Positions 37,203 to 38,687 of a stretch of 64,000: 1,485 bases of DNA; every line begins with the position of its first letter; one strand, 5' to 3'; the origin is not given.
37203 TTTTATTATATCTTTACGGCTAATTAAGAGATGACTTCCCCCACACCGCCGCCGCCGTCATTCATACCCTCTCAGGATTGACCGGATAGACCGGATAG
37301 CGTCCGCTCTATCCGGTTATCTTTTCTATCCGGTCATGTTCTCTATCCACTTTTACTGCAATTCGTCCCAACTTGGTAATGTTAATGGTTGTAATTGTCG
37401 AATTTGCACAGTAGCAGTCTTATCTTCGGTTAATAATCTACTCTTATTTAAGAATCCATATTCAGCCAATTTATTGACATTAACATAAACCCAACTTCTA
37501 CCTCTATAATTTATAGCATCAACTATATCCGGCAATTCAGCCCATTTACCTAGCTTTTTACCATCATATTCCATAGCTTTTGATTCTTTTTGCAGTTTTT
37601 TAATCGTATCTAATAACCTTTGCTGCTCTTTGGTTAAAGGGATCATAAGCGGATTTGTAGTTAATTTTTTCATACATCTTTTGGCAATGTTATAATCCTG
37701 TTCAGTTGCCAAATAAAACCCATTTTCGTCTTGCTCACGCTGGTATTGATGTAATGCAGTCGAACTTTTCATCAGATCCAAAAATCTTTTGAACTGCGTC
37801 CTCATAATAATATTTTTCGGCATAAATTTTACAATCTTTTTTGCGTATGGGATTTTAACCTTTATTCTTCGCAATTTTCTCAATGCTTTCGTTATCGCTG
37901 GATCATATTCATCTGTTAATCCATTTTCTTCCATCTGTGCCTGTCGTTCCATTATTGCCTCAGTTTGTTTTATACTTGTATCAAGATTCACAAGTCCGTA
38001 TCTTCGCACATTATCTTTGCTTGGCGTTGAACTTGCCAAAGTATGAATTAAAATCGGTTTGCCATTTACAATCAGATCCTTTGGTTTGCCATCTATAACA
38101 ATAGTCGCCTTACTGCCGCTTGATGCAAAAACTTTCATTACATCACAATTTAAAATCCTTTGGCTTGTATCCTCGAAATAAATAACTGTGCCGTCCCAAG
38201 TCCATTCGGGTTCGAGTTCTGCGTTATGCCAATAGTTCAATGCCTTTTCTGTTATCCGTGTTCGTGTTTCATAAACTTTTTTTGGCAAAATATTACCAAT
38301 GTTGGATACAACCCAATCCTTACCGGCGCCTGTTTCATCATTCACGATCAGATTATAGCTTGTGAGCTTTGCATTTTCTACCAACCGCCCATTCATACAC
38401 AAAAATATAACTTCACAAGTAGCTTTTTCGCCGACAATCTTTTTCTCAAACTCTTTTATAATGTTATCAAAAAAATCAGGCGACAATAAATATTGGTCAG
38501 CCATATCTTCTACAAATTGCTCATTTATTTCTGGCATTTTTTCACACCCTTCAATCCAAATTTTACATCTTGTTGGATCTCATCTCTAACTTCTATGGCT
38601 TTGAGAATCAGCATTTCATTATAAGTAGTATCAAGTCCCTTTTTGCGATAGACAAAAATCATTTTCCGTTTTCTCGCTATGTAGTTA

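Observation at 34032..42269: Putative integrated plasmid/virus-like element of unrecognised type next to initiator tRNA-Met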

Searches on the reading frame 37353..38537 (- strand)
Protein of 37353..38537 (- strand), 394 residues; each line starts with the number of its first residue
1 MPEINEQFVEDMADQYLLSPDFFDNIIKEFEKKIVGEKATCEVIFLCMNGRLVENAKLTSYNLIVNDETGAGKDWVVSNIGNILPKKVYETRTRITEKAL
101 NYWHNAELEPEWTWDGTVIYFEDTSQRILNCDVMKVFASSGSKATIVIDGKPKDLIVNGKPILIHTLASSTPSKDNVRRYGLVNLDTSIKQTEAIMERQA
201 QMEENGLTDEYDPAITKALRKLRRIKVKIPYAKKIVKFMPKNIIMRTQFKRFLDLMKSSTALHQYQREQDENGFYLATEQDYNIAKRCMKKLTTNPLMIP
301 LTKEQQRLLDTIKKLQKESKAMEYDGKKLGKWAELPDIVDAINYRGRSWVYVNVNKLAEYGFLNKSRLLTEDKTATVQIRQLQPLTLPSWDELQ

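Call 9: search_protein_families(library=pfam, max_evalue=0.1, proteins=[window:37353-38537:-])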
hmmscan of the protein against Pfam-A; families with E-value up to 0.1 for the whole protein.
window:37353-38537:- (394 aa): 1 family
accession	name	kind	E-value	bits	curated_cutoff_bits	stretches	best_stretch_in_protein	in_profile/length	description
PF12329.13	TMF_DNA_bd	-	0.079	13.4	35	0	301-331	24-54/74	TATA element modulatory factor 1 DNA binding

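Call 10: search_protein_families(library=phrogs, max_evalue=0.01, proteins=[window:37353-38537:-])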
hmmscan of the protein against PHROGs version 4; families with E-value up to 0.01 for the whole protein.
window:37353-38537:- (394 aa): 0 families

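Call 12: find_homologous_proteins(query=window:37353-38537:-)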
Query window:37353-38537:- (394 aa): 135 proteins with E <= 0.001 among 3133 candidates; the best 120 are listed.
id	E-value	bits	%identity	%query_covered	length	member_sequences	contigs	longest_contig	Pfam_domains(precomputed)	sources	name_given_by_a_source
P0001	3.1e-262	887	100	100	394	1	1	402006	PF27228.1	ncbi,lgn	-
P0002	5.3e-132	458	55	97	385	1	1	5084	PF27228.1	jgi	-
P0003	9.0e-115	402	49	97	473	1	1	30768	PF27228.1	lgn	-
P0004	1.6e-108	381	49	95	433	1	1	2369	PF27228.1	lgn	-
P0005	4.9e-107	376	48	99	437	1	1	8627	PF27228.1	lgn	-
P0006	3.5e-106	373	49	93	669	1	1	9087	PF27228.1,PF22090.2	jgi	jgi:hypothetical protein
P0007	3.5e-106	373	48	96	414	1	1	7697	PF27228.1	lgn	-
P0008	7.6e-106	372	50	88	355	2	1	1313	-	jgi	jgi:DNA-binding HxlR family transcriptional regulator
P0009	1.3e-105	371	47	96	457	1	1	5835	PF27228.1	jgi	jgi:hypothetical protein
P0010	1.0e-103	365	46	98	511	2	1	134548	PF27228.1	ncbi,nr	ncbi:hypothetical protein KAW38_00410 [Candidatus Micrarchaeota archaeon]|nr:hypothetical protein [C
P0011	8.8e-102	359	47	95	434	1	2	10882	PF27228.1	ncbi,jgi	-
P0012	1.3e-101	358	47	96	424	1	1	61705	PF27228.1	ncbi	-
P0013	1.8e-100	355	45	96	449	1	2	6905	PF27228.1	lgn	-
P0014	4.4e-100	353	44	99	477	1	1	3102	PF27228.1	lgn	-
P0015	5.7e-100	353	46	98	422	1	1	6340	PF27228.1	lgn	-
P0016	1.1e-99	352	46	98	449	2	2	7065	PF27228.1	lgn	-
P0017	9.6e-99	349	47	96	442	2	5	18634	PF27228.1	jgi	-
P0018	1.1e-98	349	45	97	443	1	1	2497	PF27228.1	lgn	-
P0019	2.6e-98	347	46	96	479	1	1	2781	PF27228.1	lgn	-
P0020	1.7e-97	345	45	97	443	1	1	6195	PF27228.1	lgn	-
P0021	9.3e-97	342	43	96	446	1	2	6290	PF27228.1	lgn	-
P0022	1.3e-96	342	46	98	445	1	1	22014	PF27228.1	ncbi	ncbi:MAG: hypothetical protein V1678_02905 [Candidatus Aenigmatarchaeota archaeon]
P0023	1.3e-96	342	45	97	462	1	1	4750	PF27228.1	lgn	-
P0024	2.7e-96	341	44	96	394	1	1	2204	PF27228.1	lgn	-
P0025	8.3e-96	339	44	98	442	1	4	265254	PF27228.1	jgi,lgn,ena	jgi:hypothetical protein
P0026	1.8e-95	338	47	95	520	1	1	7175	PF27228.1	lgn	-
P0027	2.0e-95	338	44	100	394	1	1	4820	PF27228.1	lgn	-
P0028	2.3e-95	338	45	95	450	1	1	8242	PF27228.1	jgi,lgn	jgi:hypothetical protein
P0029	5.7e-95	336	52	76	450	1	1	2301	PF27228.1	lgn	-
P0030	6.1e-95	336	44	96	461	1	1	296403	PF27228.1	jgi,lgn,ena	-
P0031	1.3e-94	335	45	97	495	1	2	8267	PF27228.1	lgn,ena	-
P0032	2.7e-93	331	42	97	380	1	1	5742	PF27228.1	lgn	-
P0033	5.3e-93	330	49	75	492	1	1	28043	PF27228.1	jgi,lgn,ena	-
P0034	5.5e-93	330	45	92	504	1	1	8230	PF27228.1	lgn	-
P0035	5.9e-93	330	45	96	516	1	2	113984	PF27228.1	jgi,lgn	-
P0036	8.8e-93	329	44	96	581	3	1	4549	PF27228.1,PF09250.17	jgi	-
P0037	2.5e-92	328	43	96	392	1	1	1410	PF27228.1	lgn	-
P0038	2.5e-92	328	45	89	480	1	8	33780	PF27228.1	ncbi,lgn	-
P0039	3.1e-92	327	46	96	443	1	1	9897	PF27228.1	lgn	-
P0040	3.2e-92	327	44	98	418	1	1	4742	PF27228.1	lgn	-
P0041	6.6e-92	326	46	89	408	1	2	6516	PF27228.1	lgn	-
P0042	7.0e-92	326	51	78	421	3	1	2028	PF27228.1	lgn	-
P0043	1.0e-91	326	47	91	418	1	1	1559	PF27228.1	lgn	-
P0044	1.2e-91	325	45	91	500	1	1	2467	PF27228.1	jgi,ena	-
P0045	9.1e-91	323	44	98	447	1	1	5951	PF27228.1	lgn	-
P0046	1.3e-90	322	44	96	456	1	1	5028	PF27228.1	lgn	-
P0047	1.5e-90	322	49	78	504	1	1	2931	PF27228.1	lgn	-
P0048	1.7e-90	322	50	77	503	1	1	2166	PF27228.1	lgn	-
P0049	2.3e-90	321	45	89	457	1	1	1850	PF27228.1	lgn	-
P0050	2.4e-90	321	42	96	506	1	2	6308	PF27228.1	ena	-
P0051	2.7e-90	321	44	92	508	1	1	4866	PF27228.1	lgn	-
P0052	3.5e-90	321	53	72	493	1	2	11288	PF27228.1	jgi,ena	-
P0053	4.4e-90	320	42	96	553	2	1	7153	PF27228.1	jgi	-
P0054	5.1e-90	320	50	76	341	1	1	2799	PF27228.1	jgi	-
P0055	6.3e-90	320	45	88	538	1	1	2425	PF27228.1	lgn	-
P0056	7.7e-90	320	42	99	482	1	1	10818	PF27228.1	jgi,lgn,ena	-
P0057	1.1e-89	319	50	76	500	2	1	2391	PF27228.1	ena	-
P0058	1.7e-89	318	47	83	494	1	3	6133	PF27228.1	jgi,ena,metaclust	metaclust:\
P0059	1.8e-89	318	42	99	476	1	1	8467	PF27228.1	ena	-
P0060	2.0e-89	318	51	73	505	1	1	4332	PF27228.1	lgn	-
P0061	2.1e-89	318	49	76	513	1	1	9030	PF27228.1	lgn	-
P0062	2.4e-89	318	49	76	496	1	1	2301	PF27228.1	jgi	jgi:hypothetical protein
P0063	3.0e-89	318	42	96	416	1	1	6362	PF27228.1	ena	-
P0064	3.1e-89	318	43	96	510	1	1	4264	PF27228.1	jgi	jgi:ferredoxin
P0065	3.3e-89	317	49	76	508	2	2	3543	PF27228.1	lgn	-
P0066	8.2e-89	316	44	96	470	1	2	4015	PF27228.1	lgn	-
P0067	8.4e-89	316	45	89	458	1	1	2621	PF27228.1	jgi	jgi:hypothetical protein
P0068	3.5e-88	314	43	92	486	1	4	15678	PF27228.1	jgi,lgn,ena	-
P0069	5.8e-88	313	43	96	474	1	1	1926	PF27228.1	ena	-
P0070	9.3e-88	313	41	99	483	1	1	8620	PF27228.1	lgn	-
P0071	1.1e-87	312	42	95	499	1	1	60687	PF27228.1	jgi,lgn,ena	-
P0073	3.0e-87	311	43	96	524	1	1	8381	PF27228.1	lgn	-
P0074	4.5e-87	310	43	98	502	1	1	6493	PF27228.1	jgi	-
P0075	1.0e-86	309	43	97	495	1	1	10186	PF27228.1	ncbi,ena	-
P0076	3.0e-86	308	45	93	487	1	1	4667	PF27228.1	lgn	-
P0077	5.5e-86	307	41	97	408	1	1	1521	PF27228.1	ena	-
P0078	8.2e-86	306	49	76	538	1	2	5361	PF27228.1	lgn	-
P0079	1.0e-85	306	43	88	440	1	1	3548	PF27228.1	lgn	-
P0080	1.5e-85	305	41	99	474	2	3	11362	PF27228.1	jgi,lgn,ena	-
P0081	1.6e-85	305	42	99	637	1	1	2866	PF27228.1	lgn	-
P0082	1.9e-85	305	45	92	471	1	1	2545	PF27228.1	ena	-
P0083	2.3e-85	305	44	95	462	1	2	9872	PF27228.1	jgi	-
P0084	2.9e-85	304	43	96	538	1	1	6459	PF27228.1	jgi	-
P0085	4.1e-85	304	45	87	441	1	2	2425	PF27228.1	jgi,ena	-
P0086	4.8e-85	304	40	96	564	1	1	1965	PF27228.1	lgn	-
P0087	1.8e-84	302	45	90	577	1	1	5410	PF27228.1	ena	-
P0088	2.0e-84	302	49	77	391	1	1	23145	PF27228.1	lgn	-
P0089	2.0e-84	302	45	88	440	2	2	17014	PF27228.1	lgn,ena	-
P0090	5.4e-84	300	41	96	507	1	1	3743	PF27228.1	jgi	jgi:hypothetical protein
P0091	2.4e-83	298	45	89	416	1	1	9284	PF27228.1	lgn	-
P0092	7.3e-83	297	41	96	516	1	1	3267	PF27228.1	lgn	-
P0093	9.8e-83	296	40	96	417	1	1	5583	PF27228.1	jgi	-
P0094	2.1e-82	295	40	96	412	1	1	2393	PF27228.1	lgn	-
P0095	7.8e-82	293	47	79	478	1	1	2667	PF27228.1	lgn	-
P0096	3.2e-81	291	41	99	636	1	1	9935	PF27228.1,PF09250.17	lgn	-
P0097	3.3e-81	291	49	73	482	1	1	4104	PF27228.1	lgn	-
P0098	3.5e-81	291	40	100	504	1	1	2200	PF27228.1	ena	-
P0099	3.7e-81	291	42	93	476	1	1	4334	PF27228.1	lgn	-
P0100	7.9e-81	290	40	97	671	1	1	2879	PF27228.1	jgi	-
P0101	8.4e-81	290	39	99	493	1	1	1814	PF27228.1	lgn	-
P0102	2.2e-80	288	43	89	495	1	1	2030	PF27228.1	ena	-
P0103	3.2e-80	288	43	89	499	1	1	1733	PF27228.1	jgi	-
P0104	5.9e-80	287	41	98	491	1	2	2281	PF27228.1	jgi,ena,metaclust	metaclust:\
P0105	9.1e-80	286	39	99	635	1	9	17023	PF27228.1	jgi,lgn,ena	-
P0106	9.4e-80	286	43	92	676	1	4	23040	PF27228.1,PF01807.26,PF09250.17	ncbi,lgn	-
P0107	1.9e-79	285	43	90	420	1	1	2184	PF27228.1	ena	-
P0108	2.8e-79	285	40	92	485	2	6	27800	PF27228.1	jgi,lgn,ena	-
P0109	3.0e-79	285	40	98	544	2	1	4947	PF27228.1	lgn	-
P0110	5.8e-79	284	41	88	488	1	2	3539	PF27228.1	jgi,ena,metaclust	metaclust:\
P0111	1.6e-78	282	44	87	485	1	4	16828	PF27228.1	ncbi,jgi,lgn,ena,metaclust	metaclust:\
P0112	1.2e-77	279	42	89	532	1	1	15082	PF27228.1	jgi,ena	-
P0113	6.0e-77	277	41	96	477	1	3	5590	PF27228.1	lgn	-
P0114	6.3e-77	277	42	92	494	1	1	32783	PF27228.1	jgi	-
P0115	1.3e-76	276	40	90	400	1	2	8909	PF27228.1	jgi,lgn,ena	-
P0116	5.8e-76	274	39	96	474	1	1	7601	PF27228.1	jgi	-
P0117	1.1e-74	270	41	92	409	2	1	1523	PF27228.1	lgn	-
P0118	3.0e-73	265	41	93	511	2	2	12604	PF27228.1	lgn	-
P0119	6.3e-72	261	42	80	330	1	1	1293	PF27228.1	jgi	-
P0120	2.3e-71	259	50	61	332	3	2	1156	PF27228.1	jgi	jgi:hypothetical protein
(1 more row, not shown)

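Call 15: find_encoding_contigs(protein=P0001, flank=10000, max_places=3)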
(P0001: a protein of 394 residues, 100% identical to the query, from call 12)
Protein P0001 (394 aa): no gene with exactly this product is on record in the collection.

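Call 16: find_encoding_contigs(protein=P0002, flank=10000, max_places=3)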
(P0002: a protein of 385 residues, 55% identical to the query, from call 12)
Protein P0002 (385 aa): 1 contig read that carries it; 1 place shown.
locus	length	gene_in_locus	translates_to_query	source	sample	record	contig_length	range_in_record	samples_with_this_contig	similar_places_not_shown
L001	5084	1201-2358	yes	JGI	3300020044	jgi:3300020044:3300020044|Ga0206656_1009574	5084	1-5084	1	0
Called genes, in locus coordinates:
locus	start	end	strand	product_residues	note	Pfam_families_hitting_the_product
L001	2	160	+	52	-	?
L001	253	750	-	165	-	-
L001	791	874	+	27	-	-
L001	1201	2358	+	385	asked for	PF27228:MTBMA_p00010_2nd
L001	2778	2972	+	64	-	-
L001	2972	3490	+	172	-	-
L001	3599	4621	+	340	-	PF00589:Phage_integrase, PF22823:MrpR_C_cat (faint), PF11917:DUF3435 (weak)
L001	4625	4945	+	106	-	-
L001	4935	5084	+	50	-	?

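Call 32: search_solved_structures(query=A2, max_evalue=1)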
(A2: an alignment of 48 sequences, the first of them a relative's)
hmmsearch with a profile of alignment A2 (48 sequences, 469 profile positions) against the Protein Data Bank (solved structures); distinct sequences matched with E-value up to 1: 9.
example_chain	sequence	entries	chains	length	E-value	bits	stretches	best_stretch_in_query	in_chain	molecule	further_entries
3l7w_A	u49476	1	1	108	0.099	14.7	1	329-393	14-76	Putative uncharacterized protein SMU.1704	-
6cmv_A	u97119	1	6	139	0.11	14.5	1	329-393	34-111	Transcriptional regulator Lrs14-like protein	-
1ku9_A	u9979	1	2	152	0.18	13.8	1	325-424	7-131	hypothetical protein MJ223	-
4mqv_A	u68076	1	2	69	0.24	13.4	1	322-376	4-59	Replication protein A 32 kDa subunit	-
4ou0_A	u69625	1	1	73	0.26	13.3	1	322-376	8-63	Replication protein A 32 kDa subunit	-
2d1h_A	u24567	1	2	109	0.26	13.3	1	326-393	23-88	109aa long hypothetical transcriptional regulator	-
1dpu_A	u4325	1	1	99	0.47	12.5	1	322-376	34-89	REPLICATION PROTEIN A (RPA32) C-TERMINAL DOMAIN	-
1z1d_A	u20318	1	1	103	0.52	12.3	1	322-376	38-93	Replication protein A 32 kDa subunit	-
2cyy_A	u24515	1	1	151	0.53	12.3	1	320-376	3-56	Putative HTH-type transcriptional regulator PH1519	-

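Call 39: predict_structure(alignment_id=A2)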
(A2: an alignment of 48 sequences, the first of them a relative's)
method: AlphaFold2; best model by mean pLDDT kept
length: 394 residues; sequences in the alignment: 48
mean_pLDDT: 88.4   pTM: 0.86
mean pLDDT of the five models: 88.4, 88.1, 87.3, 86.8, 85.4
residues with pLDDT >= 90: 206; 70-90: 171; 50-70: 17; < 50: 0
segments of 3 or more residues with pLDDT < 50: none
pLDDT, mean of each block of 10 residues (from residue 1): 83 98 98 95 98 95 87 94 95 83 76 90 89 86 80 85 86 80 88 94 93 97 98 89 82 97 98 98 95 68 84 88 75 90 92 87 80 77 78 87
secondary structure, 60 per line:
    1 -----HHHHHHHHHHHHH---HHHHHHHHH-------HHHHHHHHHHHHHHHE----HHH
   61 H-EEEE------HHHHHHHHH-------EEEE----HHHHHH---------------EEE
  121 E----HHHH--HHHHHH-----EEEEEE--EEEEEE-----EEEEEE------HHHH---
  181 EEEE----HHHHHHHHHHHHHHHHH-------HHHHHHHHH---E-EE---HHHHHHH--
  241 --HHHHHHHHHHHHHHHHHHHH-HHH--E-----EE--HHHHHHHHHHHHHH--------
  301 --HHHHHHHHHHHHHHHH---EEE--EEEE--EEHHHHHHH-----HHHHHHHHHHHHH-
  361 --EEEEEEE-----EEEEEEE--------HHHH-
elements in order: H6-18 H22-30 H38-52 H58-61 E63-66 H73-81 E89-92 H97-102 E118-121 H126-129 H132-137 E143-148 E151-156 E162-167 H174-177 E181-184 H189-205 H213-221 H232-238 H243-262 H279-292 H303-318 E322-324 E327-330 H335-341 H347-359 E363-369 E375-381 H390-393

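Call 46: fold_search(model_id=the predicted structure, library=pdb)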
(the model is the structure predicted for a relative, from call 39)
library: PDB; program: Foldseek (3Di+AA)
matches with E <= 10: 1045; with E <= 0.001: 380
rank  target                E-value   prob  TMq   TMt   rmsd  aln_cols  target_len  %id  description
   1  8xgc_5                2.1e-09  1.00  0.47  0.29  11.1       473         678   11  Structure of yeast replisome associated with FACT and histone hexamer, Composite map (released 2024-02-14)
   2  8x7t_B                2.9e-09  1.00  0.51  0.33  10.9       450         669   12  MCM in the Apo state. (released 2024-01-17)
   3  8b9d_4                4.9e-09  1.00  0.49  0.31  12.0       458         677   11  Human replisome bound by Pol Alpha (released 2023-08-09)
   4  8q67_B                8.3e-09  1.00  0.47  0.34   7.0       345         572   11  Crystal structure of a homohexameric MCM from M. acidophilum (released 2025-03-12)
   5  8kg6_4                8.3e-09  1.00  0.50  0.31  11.6       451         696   12  Yeast replisome in state I (released 2023-12-06)
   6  8kg6_5                8.3e-09  1.00  0.47  0.29  10.5       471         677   11  Yeast replisome in state I (released 2023-12-06)
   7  8p63_5                1.0e-08  1.00  0.46  0.29  10.8       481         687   11  S. cerevisiae consensus-sCMGE on ssDNA after DNA replication initiation (released 2024-05-29)
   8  5v8f_4                1.3e-08  1.00  0.50  0.29  14.8       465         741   10  Structural basis of MCM2-7 replicative helicase loading by ORC-Cdc6 and Cdt1 (released 2017-05-10)
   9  9caq_E                1.7e-08  1.00  0.51  0.34   5.7       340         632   10  Cryo-EM structure of a human MCM2-7 double hexamer formed from independently loaded MCM2-7 single hexamers (released 2024-10-02)
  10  8p62_5                1.7e-08  1.00  0.44  0.27  10.9       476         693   11  S. cerevisiae ssDNA-sCMGE after DNA replication initiation (released 2024-05-29)
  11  8kg8_4                2.1e-08  1.00  0.52  0.31  11.9       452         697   12  Yeast replisome in state II (released 2023-12-06)
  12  8s09_5                2.8e-08  1.00  0.51  0.31  11.1       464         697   11  H. sapiens MCM2-7 double hexamer bound to double stranded DNA (released 2024-10-02)
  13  8q67_C                3.3e-08  1.00  0.47  0.34   7.3       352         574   10  Crystal structure of a homohexameric MCM from M. acidophilum (released 2025-03-12)
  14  8rif_7                3.3e-08  1.00  0.52  0.30   9.5       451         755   10  Cryo-EM structure of the MCM double hexamer loaded onto dsDNA. (released 2025-01-01)
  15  9lxd_4                3.4e-08  1.00  0.49  0.30  11.7       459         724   10  Structure of DNA-free MCM SH at 3.2 Angstroms resolution (released 2026-02-18)
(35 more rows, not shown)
